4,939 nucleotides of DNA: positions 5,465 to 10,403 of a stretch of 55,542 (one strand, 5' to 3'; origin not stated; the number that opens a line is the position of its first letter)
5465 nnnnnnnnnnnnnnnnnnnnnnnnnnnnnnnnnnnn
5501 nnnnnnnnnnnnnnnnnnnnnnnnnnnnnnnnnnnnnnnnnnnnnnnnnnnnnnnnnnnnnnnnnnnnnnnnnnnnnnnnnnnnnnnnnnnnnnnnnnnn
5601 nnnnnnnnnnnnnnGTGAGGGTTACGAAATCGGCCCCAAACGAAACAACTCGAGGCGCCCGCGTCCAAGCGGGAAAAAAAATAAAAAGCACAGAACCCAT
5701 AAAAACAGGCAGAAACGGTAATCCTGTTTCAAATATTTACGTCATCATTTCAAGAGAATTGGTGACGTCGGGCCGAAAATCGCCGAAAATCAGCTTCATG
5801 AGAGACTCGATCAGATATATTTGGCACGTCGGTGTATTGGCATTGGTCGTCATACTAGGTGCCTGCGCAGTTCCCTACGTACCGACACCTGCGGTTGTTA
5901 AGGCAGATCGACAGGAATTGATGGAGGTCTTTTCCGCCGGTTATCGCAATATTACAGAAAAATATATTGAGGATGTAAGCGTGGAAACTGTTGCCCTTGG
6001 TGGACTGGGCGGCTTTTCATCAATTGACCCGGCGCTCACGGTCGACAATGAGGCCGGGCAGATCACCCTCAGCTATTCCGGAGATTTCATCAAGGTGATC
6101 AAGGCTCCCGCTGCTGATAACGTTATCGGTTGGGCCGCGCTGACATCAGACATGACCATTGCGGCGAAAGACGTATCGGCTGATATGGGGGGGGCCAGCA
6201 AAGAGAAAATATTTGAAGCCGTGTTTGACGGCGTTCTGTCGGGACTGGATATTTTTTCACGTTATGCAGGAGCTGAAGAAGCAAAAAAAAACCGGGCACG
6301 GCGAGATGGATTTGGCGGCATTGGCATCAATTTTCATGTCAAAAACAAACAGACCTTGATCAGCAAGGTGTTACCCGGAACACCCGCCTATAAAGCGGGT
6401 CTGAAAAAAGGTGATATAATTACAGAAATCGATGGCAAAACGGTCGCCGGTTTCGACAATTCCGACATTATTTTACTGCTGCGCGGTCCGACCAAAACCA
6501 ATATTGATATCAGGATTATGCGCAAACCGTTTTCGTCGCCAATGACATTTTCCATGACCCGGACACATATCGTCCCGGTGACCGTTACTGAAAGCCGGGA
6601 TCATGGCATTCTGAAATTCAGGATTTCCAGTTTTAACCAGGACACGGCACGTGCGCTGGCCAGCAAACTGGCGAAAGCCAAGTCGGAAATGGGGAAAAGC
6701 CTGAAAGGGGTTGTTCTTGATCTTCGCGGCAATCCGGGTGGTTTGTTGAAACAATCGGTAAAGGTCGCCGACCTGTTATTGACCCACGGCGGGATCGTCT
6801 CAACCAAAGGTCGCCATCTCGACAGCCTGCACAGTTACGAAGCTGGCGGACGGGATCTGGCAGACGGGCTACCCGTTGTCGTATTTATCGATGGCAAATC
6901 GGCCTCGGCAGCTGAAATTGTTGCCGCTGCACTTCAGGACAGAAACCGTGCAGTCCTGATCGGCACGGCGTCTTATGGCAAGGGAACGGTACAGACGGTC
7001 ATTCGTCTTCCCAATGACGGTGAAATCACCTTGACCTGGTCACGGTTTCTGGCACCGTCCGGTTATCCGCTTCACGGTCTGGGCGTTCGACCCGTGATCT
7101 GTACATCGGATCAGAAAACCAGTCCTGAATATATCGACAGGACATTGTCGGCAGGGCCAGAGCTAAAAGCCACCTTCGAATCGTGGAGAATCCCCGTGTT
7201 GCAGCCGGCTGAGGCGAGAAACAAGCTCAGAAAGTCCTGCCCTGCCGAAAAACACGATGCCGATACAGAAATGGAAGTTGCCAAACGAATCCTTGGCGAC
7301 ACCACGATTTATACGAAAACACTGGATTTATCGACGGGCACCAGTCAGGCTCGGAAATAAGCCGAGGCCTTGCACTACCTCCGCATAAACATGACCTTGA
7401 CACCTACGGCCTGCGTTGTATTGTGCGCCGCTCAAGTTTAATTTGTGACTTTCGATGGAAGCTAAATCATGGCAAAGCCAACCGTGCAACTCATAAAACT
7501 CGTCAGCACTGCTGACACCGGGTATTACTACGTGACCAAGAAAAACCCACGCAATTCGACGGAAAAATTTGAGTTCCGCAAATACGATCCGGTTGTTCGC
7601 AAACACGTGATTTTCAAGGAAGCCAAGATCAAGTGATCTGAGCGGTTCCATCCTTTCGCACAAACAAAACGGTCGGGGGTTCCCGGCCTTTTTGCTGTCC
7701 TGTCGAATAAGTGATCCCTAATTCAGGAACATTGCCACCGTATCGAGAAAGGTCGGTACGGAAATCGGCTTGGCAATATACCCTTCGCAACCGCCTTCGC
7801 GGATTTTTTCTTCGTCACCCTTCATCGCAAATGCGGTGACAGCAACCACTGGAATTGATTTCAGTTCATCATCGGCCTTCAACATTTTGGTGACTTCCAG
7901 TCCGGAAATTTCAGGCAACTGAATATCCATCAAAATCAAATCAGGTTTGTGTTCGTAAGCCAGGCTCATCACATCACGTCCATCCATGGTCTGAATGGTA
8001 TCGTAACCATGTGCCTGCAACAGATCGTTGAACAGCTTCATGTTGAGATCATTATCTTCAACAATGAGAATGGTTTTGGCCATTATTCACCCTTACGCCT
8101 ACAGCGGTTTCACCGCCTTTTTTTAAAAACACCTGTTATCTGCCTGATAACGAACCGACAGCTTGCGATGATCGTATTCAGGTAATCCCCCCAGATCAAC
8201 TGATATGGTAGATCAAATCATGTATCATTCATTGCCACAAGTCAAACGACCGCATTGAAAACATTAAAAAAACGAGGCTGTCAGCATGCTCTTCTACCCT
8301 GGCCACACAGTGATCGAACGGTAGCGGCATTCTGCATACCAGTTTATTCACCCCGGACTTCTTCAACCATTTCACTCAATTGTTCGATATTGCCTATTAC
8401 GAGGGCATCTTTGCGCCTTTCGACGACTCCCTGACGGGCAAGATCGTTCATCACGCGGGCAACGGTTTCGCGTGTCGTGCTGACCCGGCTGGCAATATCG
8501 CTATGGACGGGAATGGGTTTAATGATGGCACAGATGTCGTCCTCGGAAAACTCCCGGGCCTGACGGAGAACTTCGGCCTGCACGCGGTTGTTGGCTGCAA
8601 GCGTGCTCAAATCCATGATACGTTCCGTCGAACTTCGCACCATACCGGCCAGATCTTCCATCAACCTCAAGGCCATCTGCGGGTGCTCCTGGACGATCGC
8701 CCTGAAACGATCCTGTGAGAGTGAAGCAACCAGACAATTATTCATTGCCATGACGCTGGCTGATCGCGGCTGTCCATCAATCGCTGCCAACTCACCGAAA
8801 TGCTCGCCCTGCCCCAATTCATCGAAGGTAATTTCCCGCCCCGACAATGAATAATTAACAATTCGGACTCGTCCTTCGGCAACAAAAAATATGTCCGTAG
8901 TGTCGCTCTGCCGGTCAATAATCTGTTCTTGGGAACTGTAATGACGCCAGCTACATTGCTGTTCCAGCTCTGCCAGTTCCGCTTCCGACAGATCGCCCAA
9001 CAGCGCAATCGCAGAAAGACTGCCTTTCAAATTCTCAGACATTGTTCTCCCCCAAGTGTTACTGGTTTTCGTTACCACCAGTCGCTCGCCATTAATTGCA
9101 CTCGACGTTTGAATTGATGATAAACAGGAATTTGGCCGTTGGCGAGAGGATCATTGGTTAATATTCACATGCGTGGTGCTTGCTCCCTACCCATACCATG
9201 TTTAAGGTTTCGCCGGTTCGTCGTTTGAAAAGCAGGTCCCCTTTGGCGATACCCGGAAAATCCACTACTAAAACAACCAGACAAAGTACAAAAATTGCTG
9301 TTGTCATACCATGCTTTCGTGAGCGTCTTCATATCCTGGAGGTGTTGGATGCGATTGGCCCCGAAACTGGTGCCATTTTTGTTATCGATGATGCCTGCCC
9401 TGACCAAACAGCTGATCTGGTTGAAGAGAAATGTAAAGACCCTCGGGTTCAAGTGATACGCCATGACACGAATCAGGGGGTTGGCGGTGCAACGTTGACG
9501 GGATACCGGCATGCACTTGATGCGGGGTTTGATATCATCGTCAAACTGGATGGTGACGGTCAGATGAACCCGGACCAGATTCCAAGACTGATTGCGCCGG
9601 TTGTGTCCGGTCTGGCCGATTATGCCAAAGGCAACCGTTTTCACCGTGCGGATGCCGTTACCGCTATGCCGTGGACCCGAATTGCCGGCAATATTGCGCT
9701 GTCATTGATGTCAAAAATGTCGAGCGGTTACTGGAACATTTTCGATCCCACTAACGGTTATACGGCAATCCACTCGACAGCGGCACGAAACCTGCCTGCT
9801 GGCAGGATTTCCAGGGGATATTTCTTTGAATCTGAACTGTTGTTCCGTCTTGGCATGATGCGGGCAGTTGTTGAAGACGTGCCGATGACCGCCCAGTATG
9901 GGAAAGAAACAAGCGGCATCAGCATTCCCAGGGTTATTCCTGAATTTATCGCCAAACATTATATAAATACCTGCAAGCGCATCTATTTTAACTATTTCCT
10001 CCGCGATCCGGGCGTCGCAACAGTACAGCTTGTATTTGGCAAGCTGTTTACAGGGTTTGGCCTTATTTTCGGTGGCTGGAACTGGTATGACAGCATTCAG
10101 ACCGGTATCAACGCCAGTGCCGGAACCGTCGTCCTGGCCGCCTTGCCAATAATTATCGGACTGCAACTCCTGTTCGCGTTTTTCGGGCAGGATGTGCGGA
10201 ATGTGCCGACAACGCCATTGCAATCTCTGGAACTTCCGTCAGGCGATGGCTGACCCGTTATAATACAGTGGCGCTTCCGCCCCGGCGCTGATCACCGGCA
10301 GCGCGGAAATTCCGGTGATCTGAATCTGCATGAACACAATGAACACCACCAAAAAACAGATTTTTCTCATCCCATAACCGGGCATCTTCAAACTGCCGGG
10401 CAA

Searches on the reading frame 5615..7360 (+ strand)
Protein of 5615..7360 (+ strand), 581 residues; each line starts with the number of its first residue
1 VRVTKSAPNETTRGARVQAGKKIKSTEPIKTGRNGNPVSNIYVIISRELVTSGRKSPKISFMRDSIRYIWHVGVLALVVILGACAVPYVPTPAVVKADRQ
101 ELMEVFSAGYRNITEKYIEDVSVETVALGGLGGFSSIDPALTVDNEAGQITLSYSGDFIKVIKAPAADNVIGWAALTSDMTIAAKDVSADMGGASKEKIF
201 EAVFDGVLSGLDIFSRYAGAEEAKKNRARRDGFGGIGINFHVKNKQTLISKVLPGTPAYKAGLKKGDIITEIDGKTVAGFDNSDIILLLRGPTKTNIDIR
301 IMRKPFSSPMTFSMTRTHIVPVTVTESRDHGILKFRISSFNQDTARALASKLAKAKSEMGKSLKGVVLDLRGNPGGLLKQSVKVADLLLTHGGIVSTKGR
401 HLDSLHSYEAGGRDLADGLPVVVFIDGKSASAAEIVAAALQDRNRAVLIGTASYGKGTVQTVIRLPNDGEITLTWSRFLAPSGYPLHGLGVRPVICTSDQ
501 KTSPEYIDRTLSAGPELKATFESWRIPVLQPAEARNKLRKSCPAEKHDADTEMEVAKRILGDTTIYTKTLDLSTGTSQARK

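Call 28: search_protein_families(library=pfam, proteins=[window:5615-7360:+], max_evalue=0.00001)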
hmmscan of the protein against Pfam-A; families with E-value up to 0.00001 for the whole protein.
window:5615-7360:+ (581 aa): 4 families
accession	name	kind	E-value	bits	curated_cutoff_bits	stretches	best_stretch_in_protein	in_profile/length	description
PF03572.23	Peptidase_S41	-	5.7e-42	143.5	24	1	335-493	5-161/165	Peptidase family S41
PF00595.29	PDZ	-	7.4e-12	45.9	23.2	1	232-301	8-80/81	PDZ domain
PF17820.7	PDZ_6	-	1.5e-11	44.3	27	1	249-301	2-52/54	PDZ domain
PF13180.12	PDZ_2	-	9.1e-10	39.1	27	1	234-304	1-70/80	PDZ domain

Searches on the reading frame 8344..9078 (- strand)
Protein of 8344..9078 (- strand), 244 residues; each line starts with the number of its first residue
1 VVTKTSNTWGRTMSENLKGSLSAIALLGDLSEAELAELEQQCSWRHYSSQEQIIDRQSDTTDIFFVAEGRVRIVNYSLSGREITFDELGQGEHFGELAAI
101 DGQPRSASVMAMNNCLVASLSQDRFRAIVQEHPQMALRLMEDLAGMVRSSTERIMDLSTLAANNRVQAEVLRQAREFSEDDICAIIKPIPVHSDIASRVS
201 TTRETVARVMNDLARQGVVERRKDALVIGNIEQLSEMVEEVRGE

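Call 28: search_protein_families(library=pfam, proteins=[window:8344-9078:-], max_evalue=0.00001)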
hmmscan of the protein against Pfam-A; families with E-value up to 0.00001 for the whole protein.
window:8344-9078:- (244 aa): 2 families
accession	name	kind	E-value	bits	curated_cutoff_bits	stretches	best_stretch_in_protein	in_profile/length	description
PF00027.35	cNMP_binding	-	1.4e-20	73.5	27.5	1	45-132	2-89/89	Cyclic nucleotide-binding domain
PF13545.12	HTH_Crp_2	-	3.9e-11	43.2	27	1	192-236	25-69/70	Crp-like helix-turn-helix domain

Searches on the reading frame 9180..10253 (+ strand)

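Call 28: search_protein_families(library=pfam, proteins=[window:9180-10253:+], max_evalue=0.00001)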
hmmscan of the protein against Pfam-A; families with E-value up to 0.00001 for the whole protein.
window:9180-10253:+ (357 aa): 2 families
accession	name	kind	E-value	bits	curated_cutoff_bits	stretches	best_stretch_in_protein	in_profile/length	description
PF00535.33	Glycos_transf_2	-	5.3e-20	72.5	23.3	1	41-202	2-164/168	Glycosyl transferase family 2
PF13641.12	Glyco_tranf_2_3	-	6.5e-06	26.7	27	1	39-167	3-126/230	Glycosyltransferase like family 2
